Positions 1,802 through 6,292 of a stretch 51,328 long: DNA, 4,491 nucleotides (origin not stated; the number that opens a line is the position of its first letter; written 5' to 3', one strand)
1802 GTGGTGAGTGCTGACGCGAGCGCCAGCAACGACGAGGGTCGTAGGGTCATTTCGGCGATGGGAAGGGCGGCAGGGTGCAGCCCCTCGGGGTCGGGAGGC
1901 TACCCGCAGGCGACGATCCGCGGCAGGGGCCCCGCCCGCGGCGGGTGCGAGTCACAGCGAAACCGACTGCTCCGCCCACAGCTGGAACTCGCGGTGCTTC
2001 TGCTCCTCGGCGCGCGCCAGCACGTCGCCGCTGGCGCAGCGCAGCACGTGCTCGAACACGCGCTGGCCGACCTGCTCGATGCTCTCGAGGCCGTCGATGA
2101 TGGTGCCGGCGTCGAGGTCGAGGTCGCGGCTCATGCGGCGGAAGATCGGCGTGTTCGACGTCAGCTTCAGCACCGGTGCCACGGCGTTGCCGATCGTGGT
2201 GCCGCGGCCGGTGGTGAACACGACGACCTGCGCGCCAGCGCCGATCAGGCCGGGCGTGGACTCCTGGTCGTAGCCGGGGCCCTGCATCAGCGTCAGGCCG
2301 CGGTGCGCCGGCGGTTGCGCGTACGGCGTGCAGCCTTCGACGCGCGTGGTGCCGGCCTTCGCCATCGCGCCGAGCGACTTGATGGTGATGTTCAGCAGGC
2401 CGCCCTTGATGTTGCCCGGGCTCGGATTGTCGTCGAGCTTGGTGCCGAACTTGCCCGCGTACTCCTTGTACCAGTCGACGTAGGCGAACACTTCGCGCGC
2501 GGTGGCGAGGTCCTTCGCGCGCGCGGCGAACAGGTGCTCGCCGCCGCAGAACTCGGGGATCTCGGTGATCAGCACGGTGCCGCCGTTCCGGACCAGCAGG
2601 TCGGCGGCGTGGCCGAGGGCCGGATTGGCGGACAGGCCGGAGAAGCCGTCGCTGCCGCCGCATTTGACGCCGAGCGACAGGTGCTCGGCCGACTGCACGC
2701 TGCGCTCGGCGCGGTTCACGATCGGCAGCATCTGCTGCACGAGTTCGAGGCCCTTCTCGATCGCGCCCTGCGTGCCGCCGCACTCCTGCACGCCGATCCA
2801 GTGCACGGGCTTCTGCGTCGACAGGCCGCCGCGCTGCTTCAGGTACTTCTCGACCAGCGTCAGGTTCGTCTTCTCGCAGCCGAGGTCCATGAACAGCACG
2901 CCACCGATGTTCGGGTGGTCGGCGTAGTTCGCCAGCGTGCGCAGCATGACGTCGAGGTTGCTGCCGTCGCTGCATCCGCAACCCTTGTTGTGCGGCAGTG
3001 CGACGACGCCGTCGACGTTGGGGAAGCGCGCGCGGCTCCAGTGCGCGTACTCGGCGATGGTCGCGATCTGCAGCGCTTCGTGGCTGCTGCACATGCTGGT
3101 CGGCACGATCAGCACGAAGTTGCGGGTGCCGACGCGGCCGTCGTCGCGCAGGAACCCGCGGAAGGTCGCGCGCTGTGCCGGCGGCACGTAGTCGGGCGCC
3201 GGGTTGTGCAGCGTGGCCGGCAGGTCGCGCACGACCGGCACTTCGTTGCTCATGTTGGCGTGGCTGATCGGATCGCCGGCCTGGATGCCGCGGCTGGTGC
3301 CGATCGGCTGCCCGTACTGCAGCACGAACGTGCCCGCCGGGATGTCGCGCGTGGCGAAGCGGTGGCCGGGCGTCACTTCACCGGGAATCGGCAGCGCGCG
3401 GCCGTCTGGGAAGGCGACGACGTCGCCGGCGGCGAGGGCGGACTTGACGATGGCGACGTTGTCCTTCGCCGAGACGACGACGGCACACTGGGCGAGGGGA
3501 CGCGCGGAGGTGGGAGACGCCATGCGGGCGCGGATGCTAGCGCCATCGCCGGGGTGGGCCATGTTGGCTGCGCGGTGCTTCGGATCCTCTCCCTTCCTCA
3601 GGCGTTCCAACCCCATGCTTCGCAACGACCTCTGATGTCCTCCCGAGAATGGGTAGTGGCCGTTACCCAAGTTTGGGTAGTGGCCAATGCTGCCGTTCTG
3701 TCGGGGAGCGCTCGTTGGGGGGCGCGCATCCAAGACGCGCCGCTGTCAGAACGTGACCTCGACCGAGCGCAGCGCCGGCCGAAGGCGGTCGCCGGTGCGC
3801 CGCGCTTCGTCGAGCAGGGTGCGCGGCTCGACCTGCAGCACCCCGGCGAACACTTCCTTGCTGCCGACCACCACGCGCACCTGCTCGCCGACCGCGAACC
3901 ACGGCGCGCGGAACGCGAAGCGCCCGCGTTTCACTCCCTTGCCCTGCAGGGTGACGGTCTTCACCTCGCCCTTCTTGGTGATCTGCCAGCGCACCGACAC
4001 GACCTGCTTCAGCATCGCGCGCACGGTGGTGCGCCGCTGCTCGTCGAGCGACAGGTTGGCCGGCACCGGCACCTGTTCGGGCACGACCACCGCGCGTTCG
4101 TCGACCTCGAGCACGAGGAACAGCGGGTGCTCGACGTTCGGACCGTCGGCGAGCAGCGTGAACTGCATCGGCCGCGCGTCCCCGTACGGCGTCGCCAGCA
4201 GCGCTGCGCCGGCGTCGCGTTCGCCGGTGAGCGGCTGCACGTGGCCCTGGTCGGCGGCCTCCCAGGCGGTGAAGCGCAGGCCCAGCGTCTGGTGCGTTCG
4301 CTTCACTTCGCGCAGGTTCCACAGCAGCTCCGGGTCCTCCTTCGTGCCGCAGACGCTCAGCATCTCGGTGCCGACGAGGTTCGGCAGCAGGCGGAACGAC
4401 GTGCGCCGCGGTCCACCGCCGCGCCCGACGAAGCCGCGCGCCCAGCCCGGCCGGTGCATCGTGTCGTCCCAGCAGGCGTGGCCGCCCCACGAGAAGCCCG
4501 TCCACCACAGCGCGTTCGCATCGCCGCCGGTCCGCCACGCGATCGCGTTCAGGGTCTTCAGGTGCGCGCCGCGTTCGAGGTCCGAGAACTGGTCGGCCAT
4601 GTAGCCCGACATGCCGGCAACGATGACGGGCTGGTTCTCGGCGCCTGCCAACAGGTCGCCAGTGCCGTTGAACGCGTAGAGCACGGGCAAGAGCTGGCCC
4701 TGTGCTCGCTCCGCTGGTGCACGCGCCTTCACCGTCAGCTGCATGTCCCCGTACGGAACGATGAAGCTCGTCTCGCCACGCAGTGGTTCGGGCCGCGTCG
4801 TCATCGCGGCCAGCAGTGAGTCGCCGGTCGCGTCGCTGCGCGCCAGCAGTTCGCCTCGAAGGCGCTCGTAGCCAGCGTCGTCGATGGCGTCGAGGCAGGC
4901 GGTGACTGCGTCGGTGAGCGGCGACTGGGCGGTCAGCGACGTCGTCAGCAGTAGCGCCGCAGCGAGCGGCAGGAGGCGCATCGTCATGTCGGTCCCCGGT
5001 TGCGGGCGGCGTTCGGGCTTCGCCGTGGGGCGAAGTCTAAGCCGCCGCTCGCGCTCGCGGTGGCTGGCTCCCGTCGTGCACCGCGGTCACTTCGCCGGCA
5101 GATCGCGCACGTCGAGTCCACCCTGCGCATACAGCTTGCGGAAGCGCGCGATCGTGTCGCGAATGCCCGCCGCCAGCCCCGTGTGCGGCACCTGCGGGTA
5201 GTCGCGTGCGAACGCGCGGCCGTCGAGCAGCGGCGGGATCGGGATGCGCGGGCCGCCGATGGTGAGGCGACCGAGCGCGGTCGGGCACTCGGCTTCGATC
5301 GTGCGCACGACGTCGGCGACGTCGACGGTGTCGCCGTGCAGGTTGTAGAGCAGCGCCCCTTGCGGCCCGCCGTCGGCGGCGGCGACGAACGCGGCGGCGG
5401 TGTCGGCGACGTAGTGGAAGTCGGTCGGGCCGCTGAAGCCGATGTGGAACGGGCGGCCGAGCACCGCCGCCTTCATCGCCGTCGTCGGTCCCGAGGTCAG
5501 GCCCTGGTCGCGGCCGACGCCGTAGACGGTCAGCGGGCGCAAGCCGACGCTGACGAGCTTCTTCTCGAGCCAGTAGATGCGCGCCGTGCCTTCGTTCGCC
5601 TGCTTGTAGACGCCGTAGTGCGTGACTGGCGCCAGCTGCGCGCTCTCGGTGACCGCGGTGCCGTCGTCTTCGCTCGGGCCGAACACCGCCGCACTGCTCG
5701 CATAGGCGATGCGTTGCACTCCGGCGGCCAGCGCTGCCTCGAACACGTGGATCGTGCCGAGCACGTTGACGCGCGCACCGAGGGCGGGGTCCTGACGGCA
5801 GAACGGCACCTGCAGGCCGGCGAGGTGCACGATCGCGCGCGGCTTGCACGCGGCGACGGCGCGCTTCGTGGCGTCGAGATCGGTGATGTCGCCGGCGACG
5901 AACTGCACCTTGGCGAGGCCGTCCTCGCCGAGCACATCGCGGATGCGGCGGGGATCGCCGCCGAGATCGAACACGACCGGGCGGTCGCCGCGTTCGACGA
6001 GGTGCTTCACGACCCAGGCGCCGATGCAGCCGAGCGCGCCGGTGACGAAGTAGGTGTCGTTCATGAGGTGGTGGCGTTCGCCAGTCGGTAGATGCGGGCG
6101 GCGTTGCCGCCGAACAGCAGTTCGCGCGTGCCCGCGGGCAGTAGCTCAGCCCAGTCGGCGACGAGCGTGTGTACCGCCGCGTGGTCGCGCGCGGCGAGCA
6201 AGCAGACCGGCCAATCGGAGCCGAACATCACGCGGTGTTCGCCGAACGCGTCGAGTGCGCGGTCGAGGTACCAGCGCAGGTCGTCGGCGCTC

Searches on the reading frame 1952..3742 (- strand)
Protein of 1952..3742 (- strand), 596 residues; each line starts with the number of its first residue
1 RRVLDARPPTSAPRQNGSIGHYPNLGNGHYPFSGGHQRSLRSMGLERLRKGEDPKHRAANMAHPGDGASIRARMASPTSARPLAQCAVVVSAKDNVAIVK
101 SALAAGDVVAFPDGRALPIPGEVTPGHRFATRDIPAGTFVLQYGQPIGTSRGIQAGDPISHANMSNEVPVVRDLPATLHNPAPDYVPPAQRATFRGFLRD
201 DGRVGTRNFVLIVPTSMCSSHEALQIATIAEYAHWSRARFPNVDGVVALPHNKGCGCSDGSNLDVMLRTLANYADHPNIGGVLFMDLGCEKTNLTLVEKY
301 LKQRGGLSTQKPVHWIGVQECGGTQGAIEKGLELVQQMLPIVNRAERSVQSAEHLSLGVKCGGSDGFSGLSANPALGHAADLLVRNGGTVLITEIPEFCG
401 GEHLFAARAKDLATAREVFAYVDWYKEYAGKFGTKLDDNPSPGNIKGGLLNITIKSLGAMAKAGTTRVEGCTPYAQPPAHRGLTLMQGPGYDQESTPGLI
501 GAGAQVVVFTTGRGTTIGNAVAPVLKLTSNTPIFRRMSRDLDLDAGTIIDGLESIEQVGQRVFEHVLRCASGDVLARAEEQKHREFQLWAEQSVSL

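Call 22: search_protein_families(library=pfam, proteins=[window:1952-3742:-], max_evalue=0.00001)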
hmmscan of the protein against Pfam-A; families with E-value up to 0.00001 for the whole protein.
window:1952-3742:- (596 aa): 2 families
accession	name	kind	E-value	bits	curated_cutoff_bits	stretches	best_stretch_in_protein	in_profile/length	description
PF20629.2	GD_AH_C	-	6e-90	301.3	26.8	1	353-591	2-239/242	D-galactarate/Altronate dehydratase, C-terminal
PF04295.18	GD_AH_second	-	7.1e-39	133.4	27.3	1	196-342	1-135/136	D-galactarate dehydratase/Altronate hydrolase, second domain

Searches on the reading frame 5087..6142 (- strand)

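Call 22: search_protein_families(library=pfam, proteins=[window:5087-6142:-], max_evalue=0.00001)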
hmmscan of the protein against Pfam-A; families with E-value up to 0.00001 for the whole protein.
window:5087-6142:- (351 aa): 7 families
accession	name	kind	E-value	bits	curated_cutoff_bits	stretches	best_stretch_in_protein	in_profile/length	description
PF01370.27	Epimerase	-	4.9e-33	115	20.9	1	32-258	2-227/240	NAD dependent epimerase/dehydratase family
PF16363.11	GDP_Man_Dehyd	-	2.1e-25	90.3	27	1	32-260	1-241/332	GDP-mannose 4,6 dehydratase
PF01073.25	3Beta_HSD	-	1.1e-17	64.4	22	1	33-256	2-229/280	3-beta hydroxysteroid dehydrogenase/isomerase family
PF02719.21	Polysacc_synt_2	-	2.4e-10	40.5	20.2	1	32-150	2-128/293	Polysaccharide biosynthesis protein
PF04321.23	RmlD_sub_bind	-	7e-10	38.9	27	1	33-186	5-135/287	RmlD substrate binding domain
PF13460.12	NAD_binding_10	-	1.4e-07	32.1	27.2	1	35-161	1-109/184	NAD(P)H-binding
PF08659.16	KR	-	1.7e-07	31.8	22.6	1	30-110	2-91/180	KR domain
